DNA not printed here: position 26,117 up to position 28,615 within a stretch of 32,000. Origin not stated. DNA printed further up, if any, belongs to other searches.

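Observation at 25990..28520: Stand-alone secreted choice-of-anchor-A + FG-GAP beta-propeller gene embedded in the EPS locus: a candidate matrix protein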

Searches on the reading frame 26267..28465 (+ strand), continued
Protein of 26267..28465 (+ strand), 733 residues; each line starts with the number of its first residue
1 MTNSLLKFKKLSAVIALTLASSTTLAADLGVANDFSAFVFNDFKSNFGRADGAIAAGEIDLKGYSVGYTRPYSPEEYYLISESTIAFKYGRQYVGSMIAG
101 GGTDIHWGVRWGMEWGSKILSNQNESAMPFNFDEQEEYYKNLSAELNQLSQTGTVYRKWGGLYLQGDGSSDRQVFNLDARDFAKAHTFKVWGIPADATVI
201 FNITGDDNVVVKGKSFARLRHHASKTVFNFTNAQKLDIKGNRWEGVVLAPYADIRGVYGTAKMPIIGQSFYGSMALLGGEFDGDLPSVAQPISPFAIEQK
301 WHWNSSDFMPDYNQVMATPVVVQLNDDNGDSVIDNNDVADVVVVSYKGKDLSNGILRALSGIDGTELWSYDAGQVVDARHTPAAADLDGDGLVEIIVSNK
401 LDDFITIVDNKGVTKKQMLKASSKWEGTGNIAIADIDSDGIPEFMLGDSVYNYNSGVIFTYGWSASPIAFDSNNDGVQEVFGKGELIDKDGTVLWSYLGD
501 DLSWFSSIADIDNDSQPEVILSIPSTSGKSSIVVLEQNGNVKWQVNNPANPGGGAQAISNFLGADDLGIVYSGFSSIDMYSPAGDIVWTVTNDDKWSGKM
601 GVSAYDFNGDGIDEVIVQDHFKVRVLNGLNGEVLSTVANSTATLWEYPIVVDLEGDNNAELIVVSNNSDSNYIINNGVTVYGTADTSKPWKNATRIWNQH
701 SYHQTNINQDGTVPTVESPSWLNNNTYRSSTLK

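Call 18: search_solved_structures(query=A1, max_evalue=1, show_alignments=2)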
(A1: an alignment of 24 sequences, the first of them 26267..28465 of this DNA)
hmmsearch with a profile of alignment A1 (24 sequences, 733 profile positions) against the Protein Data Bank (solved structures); distinct sequences matched with E-value up to 1: 13.
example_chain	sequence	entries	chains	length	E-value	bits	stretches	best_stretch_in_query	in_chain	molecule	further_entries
6mlt_A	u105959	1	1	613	1.1e-164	552.8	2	293-570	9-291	Hemolysin-related protein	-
9etn_A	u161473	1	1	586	0.0021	19.6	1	378-676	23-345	Cartilage acidic protein 1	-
1mdc_A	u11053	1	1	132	0.082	14.3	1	533-618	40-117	INSECT FATTY ACID BINDING PROTEIN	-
4wk4_A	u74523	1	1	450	0.32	12.4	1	339-399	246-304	Integrin alpha-5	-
4wjk_A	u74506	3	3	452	0.32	12.4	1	339-399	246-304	Integrin alpha-5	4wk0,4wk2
8tcg_A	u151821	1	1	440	0.4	12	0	382-450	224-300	Integrin alpha-V heavy chain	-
8tcf_A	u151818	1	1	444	0.41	12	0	382-450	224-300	Integrin alpha-V heavy chain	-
9ind_A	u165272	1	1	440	0.43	12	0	382-450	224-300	Integrin alpha-V heavy chain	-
9p6s_A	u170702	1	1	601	0.5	11.7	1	339-399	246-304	Integrin alpha-5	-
3vi3_A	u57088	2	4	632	0.53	11.6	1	339-399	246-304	Integrin alpha-5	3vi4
9nab_B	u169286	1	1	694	0.61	11.5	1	339-399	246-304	Human Integrin alpha 5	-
9b9j_A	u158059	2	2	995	0.99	10.8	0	340-399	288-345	Integrin alpha-5 light chain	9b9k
9ckv_A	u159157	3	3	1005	1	10.7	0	340-399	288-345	Integrin alpha-5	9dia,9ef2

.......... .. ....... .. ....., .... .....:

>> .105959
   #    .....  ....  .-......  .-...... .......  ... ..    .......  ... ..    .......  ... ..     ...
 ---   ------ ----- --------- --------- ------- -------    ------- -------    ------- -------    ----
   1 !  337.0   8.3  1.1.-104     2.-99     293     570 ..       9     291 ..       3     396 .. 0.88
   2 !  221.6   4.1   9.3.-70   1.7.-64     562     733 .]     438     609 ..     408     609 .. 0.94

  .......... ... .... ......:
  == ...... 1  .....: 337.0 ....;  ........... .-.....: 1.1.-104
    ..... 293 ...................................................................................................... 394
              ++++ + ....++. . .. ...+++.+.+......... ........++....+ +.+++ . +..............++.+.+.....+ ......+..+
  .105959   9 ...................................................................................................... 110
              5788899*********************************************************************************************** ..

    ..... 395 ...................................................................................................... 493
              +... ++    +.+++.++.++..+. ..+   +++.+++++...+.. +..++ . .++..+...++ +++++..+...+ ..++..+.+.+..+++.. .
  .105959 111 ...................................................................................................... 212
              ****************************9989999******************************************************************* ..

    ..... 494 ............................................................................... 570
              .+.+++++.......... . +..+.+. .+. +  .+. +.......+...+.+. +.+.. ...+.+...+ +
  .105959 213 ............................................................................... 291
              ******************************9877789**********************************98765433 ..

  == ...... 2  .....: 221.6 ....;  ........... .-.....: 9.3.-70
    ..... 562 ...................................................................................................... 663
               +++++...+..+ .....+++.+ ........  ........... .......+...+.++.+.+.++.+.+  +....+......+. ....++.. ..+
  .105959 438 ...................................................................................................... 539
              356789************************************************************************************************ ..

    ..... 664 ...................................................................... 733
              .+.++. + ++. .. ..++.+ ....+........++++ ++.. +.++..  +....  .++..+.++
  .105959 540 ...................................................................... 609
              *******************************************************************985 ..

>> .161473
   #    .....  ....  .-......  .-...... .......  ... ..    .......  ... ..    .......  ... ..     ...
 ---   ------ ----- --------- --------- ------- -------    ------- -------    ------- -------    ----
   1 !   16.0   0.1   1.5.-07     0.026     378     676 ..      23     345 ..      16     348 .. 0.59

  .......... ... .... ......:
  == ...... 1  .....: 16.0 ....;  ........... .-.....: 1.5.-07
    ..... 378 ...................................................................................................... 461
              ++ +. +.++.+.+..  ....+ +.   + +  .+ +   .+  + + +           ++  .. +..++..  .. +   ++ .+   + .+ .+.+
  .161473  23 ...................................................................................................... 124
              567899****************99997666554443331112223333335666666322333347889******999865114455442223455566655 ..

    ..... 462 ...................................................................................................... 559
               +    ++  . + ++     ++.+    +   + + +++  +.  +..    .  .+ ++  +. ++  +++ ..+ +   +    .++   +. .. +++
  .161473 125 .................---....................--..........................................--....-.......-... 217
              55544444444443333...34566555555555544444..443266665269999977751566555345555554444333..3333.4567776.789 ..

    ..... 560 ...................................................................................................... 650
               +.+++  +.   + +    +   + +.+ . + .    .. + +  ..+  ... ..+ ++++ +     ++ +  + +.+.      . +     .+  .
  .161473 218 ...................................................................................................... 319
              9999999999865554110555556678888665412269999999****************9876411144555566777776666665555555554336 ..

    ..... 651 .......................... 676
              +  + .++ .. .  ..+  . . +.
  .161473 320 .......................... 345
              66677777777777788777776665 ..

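Call 30: predict_structure(alignment_id=A1)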
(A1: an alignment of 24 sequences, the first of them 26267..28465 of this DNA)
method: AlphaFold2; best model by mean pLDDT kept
length: 733 residues; sequences in the alignment: 24
mean_pLDDT: 68.1   pTM: 0.61
mean pLDDT of the five models: 68.1, 68.1, 66.9, 64.6, 64.3
residues with pLDDT >= 90: 159; 70-90: 267; 50-70: 118; < 50: 189
segments of 3 or more residues with pLDDT < 50: 1-160, 280-293, 701-704, 724-733
pLDDT, mean of each block of 10 residues (from residue 1): 29 28 25 24 26 23 28 30 25 21 22 34 38 36 34 30 64 70 65 71 74 61 71 73 67 68 63 57 40 65 89 90 91 89 90 92 91 87 91 92 93 95 87 89 93 95 86 88 90 85 76 86 71 89 84 75 86 86 91 68 83 86 88 87 73 88 87 86 78 75 62 73 42 23
secondary structure, 60 per line:
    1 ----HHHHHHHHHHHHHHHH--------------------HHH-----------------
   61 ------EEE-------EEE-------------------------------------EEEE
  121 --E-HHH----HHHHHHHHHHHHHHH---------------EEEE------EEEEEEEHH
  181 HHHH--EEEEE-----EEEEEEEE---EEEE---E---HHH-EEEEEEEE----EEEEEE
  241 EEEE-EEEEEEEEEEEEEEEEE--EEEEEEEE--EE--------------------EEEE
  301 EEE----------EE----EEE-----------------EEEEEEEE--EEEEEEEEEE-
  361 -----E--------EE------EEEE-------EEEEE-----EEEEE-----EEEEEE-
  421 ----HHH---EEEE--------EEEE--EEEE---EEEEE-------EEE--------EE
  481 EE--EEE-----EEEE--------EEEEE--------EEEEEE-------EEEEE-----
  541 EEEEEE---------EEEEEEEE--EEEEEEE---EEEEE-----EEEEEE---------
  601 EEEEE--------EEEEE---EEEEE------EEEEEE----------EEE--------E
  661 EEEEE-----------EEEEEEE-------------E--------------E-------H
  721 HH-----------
elements in order (helices of 4 or more, strands of 3 or more residues): H5-20 E67-69 E77-79 E117-120 H132-146 E162-165 E172-178 H179-184 E187-191 E197-204 E208-211 E223-230 E235-244 E246-262 E265-272 E297-303 E320-322 E340-347 E350-359 E383-386 E394-398 E404-408 E414-419 E431-434 E443-446 E449-452 E456-460 E468-470 E479-482 E485-487 E493-496 E505-509 E518-523 E531-535 E541-546 E556-563 E566-572 E576-580 E586-591 E601-605 E614-618 E622-626 E633-638 E649-651 E660-665 E677-683

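Call 33: search_protein_representatives(protein=window:26267-28465:+)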
Query: 733 residues. Proteins with E-value up to 0.001 (for the whole library): 6927; up to 1e-10: 4040; up to 1e-30: 1140. The best 150 are listed.
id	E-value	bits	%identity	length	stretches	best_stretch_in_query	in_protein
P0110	8.1e-263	890.8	61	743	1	1-733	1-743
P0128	3.3e-223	759.8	51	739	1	6-733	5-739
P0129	2.7e-209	713.8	50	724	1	10-733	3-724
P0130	5.1e-150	517.8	35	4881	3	284-730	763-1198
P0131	3.9e-148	511.6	47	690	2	297-672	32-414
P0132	2.0e-146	506.0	55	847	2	294-564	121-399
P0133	5.8e-146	504.4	42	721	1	9-732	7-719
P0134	1.4e-135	470.1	52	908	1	297-732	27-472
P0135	2.2e-131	456.2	42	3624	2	290-731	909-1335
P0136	6.9e-131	454.6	36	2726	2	299-731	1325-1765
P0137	1.8e-122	426.7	37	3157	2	299-731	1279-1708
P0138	3.3e-122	425.9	35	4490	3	311-730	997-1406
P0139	2.3e-119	416.5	36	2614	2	300-731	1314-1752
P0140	2.1e-118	413.3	38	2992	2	297-731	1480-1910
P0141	1.2e-117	410.8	36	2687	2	299-731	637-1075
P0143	2.3e-115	403.2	47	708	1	293-733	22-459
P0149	5.8e-109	382.1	36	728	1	7-733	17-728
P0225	1.2e-60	222.3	44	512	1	15-287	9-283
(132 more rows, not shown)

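Call 34: list_cluster_members(proteins=[P0128, P0129, P0133, P0149, P0131, P0132, P0134, P0143, P0225, P0130])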
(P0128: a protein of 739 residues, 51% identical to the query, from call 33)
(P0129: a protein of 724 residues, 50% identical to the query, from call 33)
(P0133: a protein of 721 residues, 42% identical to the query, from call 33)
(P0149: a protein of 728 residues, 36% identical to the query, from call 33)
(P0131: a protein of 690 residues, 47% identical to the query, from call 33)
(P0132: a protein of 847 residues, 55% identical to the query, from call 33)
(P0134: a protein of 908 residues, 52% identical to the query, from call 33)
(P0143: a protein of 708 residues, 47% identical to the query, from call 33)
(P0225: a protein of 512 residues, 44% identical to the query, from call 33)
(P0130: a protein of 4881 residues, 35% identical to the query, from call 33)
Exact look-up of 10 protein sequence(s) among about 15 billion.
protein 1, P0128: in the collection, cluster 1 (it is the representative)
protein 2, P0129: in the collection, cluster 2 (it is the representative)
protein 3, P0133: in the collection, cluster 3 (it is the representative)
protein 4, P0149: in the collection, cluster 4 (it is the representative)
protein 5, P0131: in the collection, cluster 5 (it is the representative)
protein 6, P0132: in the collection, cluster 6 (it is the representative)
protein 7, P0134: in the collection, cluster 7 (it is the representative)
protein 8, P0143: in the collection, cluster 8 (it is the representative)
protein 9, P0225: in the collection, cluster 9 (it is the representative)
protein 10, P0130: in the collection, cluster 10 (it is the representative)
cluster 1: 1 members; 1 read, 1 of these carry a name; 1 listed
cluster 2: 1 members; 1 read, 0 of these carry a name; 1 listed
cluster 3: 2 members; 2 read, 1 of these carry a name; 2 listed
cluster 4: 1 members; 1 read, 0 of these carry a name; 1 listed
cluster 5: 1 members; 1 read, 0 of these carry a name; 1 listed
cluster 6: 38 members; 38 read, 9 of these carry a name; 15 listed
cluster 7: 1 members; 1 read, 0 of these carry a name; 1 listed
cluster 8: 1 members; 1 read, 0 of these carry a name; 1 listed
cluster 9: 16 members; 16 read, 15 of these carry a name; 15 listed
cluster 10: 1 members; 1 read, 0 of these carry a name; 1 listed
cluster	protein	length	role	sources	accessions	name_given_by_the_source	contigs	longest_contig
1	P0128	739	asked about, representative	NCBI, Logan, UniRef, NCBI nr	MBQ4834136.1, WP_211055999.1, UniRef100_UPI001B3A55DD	choice-of-anchor A family protein [Pseudoalteromonas sp. MMG010] | choice-of-anchor A family protein n=1 Tax=Pseudoalteromonas sp. MMG010 TaxID=2822685 ...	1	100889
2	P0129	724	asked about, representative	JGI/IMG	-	-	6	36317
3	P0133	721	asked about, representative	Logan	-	-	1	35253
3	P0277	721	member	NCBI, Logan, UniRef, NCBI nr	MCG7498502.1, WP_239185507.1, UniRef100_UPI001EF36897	choice-of-anchor A family protein [Vibrio sp. Of7-15] | choice-of-anchor A family protein n=1 Tax=Vibrio sp. Of7-15 TaxID=2724879 ...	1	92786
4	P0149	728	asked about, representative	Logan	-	-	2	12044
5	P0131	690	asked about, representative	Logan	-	-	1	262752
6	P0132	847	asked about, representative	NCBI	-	-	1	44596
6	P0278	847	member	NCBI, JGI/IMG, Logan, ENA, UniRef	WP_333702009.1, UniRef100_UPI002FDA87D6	beta-prism lectin domain-containing protein [Vibrio hepatarius] | hypothetical protein | beta-prism lectin domain-containing protein n=1 Tax=Vibrio hepatarius TaxID=171383 ...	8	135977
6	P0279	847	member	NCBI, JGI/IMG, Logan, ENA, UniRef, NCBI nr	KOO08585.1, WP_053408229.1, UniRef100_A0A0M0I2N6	beta-prism lectin domain-containing protein [Vibrio hepatarius] | Hemolysin n=1 Tax=Vibrio hepatarius TaxID=171383 RepID=A0A0M0I2N6_9VIBR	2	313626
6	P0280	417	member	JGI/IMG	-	hypothetical protein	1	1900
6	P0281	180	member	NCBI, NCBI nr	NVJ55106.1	MAG: hemolysin, partial [Vibrionaceae bacterium] | hemolysin [Vibrionaceae bacterium]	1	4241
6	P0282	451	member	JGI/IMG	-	hypothetical protein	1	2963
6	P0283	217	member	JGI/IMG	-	hypothetical protein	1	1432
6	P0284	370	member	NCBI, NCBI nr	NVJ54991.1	MAG: hemolysin, partial [Vibrionaceae bacterium] | hemolysin [Vibrionaceae bacterium]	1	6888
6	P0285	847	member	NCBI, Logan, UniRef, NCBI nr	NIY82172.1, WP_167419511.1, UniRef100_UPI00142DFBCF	beta-prism lectin domain-containing protein [Vibrio hepatarius] | beta-prism lectin domain-containing protein n=1 Tax=Vibrio hepatarius TaxID=171383 ...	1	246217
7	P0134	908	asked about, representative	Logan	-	-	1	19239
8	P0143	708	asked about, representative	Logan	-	-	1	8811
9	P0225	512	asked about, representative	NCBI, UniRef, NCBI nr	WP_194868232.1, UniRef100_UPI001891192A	choice-of-anchor A family protein [Pseudoalteromonas sp. PPB1] | choice-of-anchor A family protein n=1 Tax=Pseudoalteromonas sp. PPB1 TaxID=2756136 ...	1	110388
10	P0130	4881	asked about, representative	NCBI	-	-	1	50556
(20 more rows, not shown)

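Call 35: fold_search(model_id=the predicted structure, library=pdb)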
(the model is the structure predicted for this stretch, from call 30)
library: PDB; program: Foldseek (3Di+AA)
matches with E <= 10: 1110; with E <= 0.001: 522
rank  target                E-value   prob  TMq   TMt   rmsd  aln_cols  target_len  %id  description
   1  6mlt                  2.0e-46  1.00  0.58  0.70   4.0       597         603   40  Crystal structure of the V. cholerae biofilm matrix protein Bap1 (released 2019-08-28)
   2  8orr                  8.3e-11  1.00  0.33  0.62   6.4       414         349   14  Outer membrane protein assembly factor BamB from Klebsiella pneumoniae (released 2024-04-24)
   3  8bvq_B                1.1e-10  1.00  0.34  0.63   6.7       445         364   13  E. coli BAM complex (BamABCDE) bound to darobactin B (released 2023-05-24)
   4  9hg9_B                1.2e-10  1.00  0.32  0.59  10.7       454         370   14  BAM-SurA-darobactin complex in the swing-in state (released 2025-04-16)
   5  3q54                  1.8e-10  1.00  0.34  0.65   5.8       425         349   13  Crystal structure of Escherichia coli BamB (released 2012-05-09)
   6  2z8r_A                4.1e-10  1.00  0.39  0.47   7.2       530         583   15  Crystal structure of rhamnogalacturonan lyase YesW at 1.40 A resolution (released 2007-10-16)
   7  3q7m                  4.1e-10  1.00  0.33  0.63   5.9       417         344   13  The crystal structure of BamB from the BAM complex in spacegroup I222 (released 2011-02-09)
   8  2zux_A                4.5e-10  1.00  0.39  0.47   7.1       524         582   15  Crystal structure of rhamnogalacturonan lyase YesW complexed with rhamnose (released 2009-02-03)
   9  2zuy                  6.7e-10  1.00  0.38  0.45   7.4       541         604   15  Crystal structure of exotype rhamnogalacturonan lyase YesX (released 2009-02-03)
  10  6lys_B                9.4e-10  1.00  0.35  0.67   5.6       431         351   13  Structure of the BAM complex (released 2021-01-13)
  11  3p1l                  1.0e-09  1.00  0.34  0.62   5.9       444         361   13  Crystal structure of Escherichia coli BamB, a lipoprotein component of the beta-barrel assembly machinery complex, nativ (released 2010-12-22)
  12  4pk1                  1.1e-09  1.00  0.35  0.51   5.2       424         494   14  Structure of BamB fused to a BamA POTRA domain fragment (released 2014-12-10)
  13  9mge_B                1.1e-09  1.00  0.32  0.60   9.0       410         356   14  beta-barrel assembly machine from Escherichia coli in an early state of substrate assembly (released 2025-12-17)
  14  6vbu_2                1.3e-09  1.00  0.31  0.34   4.8       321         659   14  Structure of the bovine BBSome complex (released 2020-01-29)
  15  4hdj                  2.2e-09  1.00  0.31  0.58   7.5       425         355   13  Crystal Structure of BamB from Pseudomonas aeruginosa (released 2013-04-24)
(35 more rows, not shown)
